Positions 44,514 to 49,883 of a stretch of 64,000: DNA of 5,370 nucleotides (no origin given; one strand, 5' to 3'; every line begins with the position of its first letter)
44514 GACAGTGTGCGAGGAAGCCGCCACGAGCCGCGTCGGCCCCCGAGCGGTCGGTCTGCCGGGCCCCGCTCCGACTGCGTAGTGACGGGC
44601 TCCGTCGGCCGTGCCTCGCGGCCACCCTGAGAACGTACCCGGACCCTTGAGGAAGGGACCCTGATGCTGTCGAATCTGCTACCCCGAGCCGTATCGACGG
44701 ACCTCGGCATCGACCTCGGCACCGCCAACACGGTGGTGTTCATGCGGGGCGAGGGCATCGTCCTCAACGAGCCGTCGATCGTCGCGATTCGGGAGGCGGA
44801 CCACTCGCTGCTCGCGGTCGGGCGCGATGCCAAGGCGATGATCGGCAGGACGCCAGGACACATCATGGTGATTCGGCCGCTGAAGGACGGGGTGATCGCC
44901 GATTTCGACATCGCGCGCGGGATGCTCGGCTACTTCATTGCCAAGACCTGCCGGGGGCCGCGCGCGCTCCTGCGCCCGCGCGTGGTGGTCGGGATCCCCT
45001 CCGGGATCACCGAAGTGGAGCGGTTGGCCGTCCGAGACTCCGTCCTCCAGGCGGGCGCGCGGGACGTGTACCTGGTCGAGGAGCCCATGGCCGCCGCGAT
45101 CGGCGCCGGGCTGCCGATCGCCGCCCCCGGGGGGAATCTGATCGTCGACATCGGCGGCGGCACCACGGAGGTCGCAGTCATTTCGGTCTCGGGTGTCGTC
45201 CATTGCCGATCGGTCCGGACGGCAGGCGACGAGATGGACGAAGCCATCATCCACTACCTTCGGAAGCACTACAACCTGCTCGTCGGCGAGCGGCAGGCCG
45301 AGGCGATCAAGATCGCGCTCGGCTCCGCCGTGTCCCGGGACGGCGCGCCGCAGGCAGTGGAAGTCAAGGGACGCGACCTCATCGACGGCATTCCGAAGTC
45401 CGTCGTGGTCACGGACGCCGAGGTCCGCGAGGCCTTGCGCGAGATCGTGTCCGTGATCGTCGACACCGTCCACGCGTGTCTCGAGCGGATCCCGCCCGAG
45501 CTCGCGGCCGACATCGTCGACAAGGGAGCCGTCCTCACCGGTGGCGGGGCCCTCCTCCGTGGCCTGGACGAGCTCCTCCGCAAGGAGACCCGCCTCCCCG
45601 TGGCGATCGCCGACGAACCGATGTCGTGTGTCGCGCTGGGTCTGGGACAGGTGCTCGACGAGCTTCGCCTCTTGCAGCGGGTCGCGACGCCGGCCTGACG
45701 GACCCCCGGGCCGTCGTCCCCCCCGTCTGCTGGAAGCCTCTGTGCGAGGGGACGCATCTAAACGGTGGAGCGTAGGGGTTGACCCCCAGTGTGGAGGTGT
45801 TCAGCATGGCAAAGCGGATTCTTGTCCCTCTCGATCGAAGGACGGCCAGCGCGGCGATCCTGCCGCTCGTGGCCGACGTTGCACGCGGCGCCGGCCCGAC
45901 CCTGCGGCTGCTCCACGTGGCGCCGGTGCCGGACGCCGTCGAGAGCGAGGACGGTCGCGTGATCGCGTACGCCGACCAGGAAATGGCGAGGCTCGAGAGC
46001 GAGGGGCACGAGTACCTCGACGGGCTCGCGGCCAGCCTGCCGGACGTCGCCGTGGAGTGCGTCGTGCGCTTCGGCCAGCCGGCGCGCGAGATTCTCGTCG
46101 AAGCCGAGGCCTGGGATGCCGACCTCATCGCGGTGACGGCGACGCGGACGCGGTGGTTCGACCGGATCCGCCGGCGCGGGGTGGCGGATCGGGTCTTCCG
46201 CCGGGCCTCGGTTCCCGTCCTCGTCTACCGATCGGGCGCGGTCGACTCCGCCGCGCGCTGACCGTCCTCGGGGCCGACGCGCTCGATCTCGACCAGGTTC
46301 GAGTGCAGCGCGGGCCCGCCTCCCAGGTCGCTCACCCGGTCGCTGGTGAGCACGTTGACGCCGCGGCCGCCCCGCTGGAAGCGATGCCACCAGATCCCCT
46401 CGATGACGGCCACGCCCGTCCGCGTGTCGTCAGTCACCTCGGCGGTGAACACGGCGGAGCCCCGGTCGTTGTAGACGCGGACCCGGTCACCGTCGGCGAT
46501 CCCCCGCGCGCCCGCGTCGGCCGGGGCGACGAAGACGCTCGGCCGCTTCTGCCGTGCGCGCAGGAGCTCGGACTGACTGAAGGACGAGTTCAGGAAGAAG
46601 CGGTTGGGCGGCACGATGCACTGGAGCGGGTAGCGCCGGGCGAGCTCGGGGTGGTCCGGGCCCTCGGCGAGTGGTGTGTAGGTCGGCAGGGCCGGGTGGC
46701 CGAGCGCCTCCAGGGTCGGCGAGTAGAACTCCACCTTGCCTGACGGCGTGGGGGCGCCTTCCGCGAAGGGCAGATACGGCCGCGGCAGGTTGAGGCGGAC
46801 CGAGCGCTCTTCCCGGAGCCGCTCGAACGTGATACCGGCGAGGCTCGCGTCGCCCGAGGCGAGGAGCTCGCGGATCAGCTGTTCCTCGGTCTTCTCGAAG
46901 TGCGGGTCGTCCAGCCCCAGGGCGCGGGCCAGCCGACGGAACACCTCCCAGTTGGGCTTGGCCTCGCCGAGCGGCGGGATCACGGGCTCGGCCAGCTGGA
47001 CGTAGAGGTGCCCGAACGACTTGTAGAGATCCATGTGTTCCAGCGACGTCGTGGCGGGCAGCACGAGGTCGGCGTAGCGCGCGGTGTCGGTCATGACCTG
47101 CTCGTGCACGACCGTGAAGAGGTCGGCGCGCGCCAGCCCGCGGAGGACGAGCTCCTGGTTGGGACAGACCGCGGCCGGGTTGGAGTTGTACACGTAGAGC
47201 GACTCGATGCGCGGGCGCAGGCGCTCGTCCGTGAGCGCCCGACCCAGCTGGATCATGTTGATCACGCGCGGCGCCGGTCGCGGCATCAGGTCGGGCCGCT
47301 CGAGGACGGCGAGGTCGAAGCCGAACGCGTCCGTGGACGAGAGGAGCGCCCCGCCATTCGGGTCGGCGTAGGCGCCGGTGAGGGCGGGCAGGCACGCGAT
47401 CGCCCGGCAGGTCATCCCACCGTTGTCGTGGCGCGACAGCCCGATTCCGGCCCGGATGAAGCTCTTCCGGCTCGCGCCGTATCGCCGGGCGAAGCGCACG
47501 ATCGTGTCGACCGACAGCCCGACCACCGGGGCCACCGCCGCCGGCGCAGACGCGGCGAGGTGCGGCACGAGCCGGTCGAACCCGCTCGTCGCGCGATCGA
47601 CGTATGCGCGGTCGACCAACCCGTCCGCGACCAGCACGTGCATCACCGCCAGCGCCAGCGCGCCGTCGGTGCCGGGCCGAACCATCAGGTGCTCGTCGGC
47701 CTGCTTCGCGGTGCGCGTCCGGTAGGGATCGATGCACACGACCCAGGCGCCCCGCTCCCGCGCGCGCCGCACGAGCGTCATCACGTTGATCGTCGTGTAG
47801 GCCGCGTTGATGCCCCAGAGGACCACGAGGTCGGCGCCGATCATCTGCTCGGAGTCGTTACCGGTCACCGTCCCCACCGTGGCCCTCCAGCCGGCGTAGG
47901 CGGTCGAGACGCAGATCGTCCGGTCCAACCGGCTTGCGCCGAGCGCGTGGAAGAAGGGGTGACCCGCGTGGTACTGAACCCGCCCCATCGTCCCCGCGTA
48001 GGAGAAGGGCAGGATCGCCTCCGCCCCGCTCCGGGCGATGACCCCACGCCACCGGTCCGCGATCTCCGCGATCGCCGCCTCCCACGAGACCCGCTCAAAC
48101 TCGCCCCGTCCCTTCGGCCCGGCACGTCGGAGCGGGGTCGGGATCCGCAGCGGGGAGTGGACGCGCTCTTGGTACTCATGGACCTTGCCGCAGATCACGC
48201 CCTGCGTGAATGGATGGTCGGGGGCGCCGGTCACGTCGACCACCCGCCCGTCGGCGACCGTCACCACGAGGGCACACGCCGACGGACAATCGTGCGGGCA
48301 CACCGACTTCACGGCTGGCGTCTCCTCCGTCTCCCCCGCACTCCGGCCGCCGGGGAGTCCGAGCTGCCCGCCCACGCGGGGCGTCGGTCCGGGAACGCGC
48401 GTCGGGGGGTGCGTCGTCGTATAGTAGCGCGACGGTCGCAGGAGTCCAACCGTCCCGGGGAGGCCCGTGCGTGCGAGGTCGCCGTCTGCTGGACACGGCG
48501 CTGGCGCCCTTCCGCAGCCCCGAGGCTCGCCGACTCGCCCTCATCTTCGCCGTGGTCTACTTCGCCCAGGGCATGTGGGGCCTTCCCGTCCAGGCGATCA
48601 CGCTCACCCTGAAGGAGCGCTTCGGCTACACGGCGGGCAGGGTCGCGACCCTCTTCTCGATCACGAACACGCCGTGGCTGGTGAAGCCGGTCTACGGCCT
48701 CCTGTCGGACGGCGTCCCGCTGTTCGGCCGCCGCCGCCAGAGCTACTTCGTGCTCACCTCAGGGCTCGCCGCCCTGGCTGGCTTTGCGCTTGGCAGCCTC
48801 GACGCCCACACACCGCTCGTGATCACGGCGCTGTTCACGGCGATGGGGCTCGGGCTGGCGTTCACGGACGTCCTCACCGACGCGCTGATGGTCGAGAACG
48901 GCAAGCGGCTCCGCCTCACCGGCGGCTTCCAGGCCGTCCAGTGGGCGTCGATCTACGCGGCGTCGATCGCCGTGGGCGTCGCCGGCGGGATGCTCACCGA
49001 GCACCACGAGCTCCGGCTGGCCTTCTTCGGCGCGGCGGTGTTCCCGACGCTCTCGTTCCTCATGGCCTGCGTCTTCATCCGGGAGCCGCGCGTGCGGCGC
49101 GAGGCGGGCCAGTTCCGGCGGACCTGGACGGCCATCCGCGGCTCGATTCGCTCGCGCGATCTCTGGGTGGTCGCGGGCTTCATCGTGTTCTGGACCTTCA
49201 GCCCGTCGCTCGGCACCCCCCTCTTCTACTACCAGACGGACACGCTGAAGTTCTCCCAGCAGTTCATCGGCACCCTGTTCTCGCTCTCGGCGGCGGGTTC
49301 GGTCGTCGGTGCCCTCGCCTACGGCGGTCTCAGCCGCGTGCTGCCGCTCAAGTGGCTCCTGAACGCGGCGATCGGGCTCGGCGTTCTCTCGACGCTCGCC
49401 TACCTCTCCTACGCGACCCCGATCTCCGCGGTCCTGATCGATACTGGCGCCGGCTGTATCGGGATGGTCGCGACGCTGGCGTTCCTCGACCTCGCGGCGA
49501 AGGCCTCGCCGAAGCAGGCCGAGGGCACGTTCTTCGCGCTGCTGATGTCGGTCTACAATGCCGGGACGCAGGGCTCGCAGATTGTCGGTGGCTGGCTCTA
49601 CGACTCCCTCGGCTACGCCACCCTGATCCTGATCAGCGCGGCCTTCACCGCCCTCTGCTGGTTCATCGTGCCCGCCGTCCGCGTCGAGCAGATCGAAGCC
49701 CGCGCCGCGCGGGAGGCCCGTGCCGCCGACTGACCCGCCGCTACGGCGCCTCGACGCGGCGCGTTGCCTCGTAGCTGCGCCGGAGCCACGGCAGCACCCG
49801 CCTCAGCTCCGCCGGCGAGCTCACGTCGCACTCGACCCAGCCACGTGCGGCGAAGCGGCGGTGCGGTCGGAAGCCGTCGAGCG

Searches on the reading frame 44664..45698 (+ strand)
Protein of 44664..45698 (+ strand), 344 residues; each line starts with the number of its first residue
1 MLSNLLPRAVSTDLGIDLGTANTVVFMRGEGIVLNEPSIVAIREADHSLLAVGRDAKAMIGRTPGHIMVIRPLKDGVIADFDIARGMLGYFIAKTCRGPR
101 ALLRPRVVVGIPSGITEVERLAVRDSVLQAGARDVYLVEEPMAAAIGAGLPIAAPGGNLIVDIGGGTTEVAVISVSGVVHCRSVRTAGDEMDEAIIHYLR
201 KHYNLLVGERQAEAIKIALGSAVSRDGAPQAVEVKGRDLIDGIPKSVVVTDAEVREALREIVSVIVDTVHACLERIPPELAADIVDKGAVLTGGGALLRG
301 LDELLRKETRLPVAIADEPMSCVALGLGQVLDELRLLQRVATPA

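Call 27: search_protein_families(library=pfam, proteins=[window:44664-45698:+], max_evalue=0.00001)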
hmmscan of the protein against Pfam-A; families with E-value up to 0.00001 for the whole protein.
window:44664-45698:+ (344 aa): 4 families
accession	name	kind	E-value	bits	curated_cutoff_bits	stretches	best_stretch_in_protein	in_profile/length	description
PF06723.19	MreB_Mbl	-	4.3e-139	463.3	27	1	12-337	2-325/327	MreB/Mbl protein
PF14450.12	FtsA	-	6.1e-12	46.4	31.8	1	160-324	2-125/127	Cell division protein FtsA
PF00012.26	HSP70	-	1.5e-10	40.4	20.6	1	107-204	136-239/599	Hsp70 protein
PF00022.25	Actin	-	1.7e-08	33.9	27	0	38-202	32-190/410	Actin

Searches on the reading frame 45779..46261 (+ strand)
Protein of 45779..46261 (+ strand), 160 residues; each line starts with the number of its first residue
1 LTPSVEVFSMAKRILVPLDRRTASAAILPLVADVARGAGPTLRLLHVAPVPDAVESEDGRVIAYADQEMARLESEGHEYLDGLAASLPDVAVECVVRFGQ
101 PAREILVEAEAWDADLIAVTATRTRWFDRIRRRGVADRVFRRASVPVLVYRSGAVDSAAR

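Call 27: search_protein_families(library=pfam, proteins=[window:45779-46261:+], max_evalue=0.00001)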
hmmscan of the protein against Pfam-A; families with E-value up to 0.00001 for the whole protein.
window:45779-46261:+ (160 aa): 1 family
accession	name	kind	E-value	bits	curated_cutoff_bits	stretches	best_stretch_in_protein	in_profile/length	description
PF00582.32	Usp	-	4.2e-23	82.9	24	1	10-151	1-141/141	Universal stress protein family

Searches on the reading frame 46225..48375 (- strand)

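Call 25: search_protein_families(library=pfam, proteins=[window:46225-48375:-], max_evalue=0.00001)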
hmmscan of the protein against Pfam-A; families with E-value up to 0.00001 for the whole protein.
window:46225-48375:- (716 aa): 3 families
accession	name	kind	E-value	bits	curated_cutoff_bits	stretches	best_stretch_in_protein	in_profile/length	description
PF00384.28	Molybdopterin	-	5.4e-47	161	24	1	77-484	1-352/353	Molybdopterin oxidoreductase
PF01568.27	Molydop_binding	-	1e-22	80.7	26.8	1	589-692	6-108/110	Molydopterin dinucleotide binding domain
PF04879.21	Molybdop_Fe4S4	-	4.3e-12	46.2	22.7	1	21-73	3-54/55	Molybdopterin oxidoreductase Fe4S4 domain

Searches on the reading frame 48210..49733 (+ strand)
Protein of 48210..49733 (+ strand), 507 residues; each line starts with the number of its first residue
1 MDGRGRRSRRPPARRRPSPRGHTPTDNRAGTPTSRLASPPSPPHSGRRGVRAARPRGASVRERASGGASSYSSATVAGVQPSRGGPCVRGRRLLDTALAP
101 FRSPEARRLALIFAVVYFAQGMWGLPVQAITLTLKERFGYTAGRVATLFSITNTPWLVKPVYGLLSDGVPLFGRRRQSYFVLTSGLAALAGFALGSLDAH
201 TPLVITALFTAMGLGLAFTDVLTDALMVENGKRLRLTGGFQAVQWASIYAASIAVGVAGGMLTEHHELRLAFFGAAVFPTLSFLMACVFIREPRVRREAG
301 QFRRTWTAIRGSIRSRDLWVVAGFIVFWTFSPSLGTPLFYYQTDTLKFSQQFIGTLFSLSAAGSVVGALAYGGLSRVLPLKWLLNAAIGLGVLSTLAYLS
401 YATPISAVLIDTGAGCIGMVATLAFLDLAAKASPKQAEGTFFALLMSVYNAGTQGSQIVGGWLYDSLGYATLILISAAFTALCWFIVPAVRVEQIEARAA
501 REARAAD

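Call 26: search_protein_families(library=pfam, proteins=[window:48210-49733:+], max_evalue=0.00001)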
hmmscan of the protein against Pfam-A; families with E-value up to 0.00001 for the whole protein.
window:48210-49733:+ (507 aa): 2 families
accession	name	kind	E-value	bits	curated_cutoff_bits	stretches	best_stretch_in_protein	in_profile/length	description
PF03092.22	BT1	-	1.4e-39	136.5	22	1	120-468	1-382/432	BT1 family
PF07690.21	MFS_1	-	2.9e-21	76.2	33.4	1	113-452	5-342/347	Major Facilitator Superfamily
